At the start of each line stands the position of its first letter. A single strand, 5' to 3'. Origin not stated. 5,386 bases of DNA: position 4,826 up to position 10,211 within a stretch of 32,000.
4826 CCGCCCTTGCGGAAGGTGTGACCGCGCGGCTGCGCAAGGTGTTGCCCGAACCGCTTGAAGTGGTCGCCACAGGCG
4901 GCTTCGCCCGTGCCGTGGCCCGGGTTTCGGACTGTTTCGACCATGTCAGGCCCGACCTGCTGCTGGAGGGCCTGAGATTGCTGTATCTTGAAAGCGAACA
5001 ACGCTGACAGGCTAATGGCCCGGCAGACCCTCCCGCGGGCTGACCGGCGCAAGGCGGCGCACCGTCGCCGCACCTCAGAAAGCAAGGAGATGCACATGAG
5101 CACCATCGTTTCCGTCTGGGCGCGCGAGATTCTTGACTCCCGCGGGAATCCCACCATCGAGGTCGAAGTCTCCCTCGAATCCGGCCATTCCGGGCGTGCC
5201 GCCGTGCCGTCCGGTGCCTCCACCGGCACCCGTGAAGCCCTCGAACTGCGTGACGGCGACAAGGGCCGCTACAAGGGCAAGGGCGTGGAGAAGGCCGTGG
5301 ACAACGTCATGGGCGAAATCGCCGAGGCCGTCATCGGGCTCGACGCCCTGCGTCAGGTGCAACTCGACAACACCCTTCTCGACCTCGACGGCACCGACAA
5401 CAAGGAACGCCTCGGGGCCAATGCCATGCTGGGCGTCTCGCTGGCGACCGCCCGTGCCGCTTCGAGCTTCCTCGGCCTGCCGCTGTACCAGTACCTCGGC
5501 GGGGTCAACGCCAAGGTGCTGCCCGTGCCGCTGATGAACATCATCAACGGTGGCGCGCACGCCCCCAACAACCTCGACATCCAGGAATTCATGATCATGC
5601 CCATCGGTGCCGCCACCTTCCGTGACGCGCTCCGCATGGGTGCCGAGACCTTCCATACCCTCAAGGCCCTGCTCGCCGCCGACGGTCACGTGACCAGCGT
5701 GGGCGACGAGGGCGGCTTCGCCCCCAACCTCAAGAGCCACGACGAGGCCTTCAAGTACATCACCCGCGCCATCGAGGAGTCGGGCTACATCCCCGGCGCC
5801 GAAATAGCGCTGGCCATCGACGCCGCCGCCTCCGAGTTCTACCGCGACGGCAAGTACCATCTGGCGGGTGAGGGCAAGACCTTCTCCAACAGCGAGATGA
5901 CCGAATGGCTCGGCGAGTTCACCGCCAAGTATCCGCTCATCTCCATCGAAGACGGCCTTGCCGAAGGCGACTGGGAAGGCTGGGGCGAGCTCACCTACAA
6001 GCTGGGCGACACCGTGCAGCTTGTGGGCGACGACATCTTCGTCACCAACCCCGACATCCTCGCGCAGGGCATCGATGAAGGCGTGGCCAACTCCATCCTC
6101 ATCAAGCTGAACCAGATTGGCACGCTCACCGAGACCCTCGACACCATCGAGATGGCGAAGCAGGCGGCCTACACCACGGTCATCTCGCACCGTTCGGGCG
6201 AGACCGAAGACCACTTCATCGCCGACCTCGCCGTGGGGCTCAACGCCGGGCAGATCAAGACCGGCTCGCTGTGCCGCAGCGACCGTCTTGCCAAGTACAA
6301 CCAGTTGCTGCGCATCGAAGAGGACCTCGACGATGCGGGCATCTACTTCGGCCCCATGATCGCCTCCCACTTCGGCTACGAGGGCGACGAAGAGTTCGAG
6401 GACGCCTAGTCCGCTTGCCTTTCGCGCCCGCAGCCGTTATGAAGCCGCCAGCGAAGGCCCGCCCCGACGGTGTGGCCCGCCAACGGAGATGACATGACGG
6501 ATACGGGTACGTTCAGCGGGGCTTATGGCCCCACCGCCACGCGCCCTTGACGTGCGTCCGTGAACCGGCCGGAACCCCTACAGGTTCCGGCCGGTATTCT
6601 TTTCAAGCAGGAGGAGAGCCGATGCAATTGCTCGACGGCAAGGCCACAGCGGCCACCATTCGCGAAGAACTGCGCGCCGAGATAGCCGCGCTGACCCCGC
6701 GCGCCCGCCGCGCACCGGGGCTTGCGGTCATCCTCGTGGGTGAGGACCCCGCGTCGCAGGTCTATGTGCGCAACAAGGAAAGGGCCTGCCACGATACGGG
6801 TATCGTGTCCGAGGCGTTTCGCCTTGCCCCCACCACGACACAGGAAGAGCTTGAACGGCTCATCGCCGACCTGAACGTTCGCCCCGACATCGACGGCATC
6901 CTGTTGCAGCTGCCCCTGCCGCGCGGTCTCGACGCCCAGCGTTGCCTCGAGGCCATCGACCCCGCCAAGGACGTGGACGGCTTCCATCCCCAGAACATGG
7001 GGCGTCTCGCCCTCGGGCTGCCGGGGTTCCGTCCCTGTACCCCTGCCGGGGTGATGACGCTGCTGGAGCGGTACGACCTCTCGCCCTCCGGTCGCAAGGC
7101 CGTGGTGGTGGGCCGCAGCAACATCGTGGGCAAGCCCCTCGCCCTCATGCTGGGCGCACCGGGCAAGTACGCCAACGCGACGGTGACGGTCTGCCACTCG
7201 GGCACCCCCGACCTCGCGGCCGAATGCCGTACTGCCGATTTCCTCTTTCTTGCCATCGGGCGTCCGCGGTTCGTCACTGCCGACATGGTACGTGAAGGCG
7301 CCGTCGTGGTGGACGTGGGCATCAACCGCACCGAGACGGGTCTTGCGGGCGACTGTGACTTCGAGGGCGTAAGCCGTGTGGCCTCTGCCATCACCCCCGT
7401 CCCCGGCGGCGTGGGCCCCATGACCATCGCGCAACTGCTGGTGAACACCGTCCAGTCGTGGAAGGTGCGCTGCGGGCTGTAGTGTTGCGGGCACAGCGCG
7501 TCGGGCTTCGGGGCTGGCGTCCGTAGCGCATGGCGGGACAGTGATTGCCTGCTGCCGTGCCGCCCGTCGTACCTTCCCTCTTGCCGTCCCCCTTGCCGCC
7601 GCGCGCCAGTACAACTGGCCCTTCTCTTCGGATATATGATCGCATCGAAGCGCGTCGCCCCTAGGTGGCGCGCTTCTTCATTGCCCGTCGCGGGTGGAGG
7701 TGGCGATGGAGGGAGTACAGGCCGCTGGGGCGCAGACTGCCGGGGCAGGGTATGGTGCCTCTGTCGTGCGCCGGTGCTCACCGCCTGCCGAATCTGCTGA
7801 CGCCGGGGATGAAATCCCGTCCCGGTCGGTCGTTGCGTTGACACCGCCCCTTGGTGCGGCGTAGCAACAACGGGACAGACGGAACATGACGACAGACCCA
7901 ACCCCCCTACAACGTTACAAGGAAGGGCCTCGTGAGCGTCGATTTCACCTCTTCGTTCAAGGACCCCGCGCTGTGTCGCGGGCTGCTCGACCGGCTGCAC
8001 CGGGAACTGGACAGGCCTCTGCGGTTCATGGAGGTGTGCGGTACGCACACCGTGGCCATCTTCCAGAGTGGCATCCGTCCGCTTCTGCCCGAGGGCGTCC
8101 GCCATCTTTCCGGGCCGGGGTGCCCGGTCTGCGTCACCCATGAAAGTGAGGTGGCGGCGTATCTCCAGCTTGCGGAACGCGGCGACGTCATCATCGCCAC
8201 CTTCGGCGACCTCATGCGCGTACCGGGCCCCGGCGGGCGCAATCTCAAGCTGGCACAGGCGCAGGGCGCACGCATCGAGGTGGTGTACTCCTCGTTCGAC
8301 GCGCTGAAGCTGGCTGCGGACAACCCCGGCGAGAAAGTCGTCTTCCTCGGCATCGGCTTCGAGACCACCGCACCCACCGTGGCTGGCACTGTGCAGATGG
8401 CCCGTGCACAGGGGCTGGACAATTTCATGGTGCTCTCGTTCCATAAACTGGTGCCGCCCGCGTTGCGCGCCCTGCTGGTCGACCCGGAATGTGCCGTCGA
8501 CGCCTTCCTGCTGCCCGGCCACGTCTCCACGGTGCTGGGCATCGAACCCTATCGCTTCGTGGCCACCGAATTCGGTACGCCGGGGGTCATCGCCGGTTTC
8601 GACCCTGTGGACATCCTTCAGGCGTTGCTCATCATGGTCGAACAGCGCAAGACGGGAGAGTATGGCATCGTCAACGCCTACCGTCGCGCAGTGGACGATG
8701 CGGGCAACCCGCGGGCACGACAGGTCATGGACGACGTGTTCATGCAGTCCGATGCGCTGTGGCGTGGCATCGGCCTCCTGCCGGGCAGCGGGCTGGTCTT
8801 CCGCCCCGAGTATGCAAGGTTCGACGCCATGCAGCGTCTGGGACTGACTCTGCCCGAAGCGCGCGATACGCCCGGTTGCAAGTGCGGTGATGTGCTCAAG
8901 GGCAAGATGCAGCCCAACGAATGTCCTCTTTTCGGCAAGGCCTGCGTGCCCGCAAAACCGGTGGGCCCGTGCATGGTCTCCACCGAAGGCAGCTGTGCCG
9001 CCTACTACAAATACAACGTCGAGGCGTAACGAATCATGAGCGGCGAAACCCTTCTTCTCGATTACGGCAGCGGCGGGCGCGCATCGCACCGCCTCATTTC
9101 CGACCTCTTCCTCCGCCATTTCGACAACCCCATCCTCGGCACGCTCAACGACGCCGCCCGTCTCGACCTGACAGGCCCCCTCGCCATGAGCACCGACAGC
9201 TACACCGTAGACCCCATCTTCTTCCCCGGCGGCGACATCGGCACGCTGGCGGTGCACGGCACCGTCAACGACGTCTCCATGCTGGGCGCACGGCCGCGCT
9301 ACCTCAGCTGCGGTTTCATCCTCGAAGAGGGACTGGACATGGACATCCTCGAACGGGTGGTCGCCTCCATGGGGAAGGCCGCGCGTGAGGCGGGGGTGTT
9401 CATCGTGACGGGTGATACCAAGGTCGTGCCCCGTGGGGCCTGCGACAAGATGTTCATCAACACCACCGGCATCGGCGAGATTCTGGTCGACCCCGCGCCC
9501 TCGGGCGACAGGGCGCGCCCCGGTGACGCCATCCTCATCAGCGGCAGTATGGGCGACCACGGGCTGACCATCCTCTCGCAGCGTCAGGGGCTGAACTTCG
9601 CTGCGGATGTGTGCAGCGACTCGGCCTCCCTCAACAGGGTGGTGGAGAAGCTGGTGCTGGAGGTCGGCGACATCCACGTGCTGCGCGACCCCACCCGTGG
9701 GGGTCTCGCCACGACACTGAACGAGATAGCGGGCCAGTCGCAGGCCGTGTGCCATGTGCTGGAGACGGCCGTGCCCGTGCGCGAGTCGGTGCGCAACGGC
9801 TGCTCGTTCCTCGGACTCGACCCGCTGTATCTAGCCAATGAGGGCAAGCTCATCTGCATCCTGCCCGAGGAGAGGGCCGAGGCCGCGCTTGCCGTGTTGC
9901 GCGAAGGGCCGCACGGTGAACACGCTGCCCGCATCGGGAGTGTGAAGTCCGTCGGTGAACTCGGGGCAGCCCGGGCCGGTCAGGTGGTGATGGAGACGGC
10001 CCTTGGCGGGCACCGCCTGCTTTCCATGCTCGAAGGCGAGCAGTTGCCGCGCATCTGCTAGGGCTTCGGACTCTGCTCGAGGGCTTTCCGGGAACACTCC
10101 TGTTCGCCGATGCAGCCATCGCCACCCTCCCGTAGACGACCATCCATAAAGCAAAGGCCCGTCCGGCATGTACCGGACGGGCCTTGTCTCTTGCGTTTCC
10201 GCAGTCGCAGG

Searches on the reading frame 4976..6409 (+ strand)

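Call 7: search_protein_families(library=pfam, proteins=[window:4976-6409:+], max_evalue=0.001)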
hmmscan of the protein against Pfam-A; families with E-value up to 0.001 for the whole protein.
window:4976-6409:+ (477 aa): 2 families
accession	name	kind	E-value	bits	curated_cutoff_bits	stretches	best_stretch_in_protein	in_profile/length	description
PF00113.28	Enolase_C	-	1.3e-125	419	21.5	1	180-460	2-290/296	Enolase, C-terminal TIM barrel domain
PF03952.21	Enolase_N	-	2.5e-57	193.1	35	1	44-174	1-131/131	Enolase, N-terminal domain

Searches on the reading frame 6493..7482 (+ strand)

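Call 7: search_protein_families(library=pfam, proteins=[window:6493-7482:+], max_evalue=0.001)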
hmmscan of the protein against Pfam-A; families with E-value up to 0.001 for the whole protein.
window:6493-7482:+ (329 aa): 2 families
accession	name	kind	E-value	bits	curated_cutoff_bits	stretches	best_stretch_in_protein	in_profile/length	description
PF02882.25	THF_DHG_CYH_C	-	9.9e-65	217.2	27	1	165-325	1-158/160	Tetrahydrofolate dehydrogenase/cyclohydrolase, NAD(P)-binding domain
PF00763.28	THF_DHG_CYH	-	1.9e-40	138.2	32.8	1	47-162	1-115/115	Tetrahydrofolate dehydrogenase/cyclohydrolase, catalytic domain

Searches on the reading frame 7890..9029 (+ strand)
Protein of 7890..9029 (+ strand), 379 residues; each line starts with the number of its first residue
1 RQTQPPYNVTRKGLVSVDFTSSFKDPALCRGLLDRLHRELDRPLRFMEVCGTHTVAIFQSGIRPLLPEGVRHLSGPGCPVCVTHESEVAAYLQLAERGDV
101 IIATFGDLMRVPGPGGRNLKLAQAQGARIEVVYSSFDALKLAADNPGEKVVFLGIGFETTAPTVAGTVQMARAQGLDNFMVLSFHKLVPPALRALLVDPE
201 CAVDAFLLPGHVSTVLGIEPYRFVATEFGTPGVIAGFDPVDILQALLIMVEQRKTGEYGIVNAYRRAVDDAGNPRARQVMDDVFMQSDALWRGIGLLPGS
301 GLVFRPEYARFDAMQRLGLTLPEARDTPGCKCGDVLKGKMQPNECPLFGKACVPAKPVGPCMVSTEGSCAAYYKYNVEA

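Call 7: search_protein_families(library=pfam, proteins=[window:7890-9029:+], max_evalue=0.001)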
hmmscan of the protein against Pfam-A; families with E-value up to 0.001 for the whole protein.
window:7890-9029:+ (379 aa): 1 family
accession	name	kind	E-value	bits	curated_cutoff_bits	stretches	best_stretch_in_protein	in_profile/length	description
PF01924.21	HypD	-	5.1e-143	476.9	25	1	29-376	3-351/351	Hydrogenase formation hypA family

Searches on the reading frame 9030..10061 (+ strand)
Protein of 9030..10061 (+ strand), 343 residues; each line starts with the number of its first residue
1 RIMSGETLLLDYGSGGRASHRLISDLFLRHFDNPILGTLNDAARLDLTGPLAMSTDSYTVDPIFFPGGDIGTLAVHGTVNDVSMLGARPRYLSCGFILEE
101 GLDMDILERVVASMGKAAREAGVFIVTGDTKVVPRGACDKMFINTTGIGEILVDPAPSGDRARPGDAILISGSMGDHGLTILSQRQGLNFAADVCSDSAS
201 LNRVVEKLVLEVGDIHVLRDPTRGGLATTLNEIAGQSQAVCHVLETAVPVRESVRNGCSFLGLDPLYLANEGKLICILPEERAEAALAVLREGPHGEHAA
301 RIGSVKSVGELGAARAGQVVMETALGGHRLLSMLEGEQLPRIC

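Call 7: search_protein_families(library=pfam, proteins=[window:9030-10061:+], max_evalue=0.001)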
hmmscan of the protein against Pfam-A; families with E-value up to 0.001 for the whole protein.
window:9030-10061:+ (343 aa): 2 families
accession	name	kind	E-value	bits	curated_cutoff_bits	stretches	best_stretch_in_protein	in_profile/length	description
PF02769.27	AIRS_C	-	1.8e-23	83.9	23.1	1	163-310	1-150/156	AIR synthase related protein, C-terminal domain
PF00586.29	AIRS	-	6.7e-22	78.5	24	1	41-151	3-112/112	AIR synthase related protein, N-terminal domain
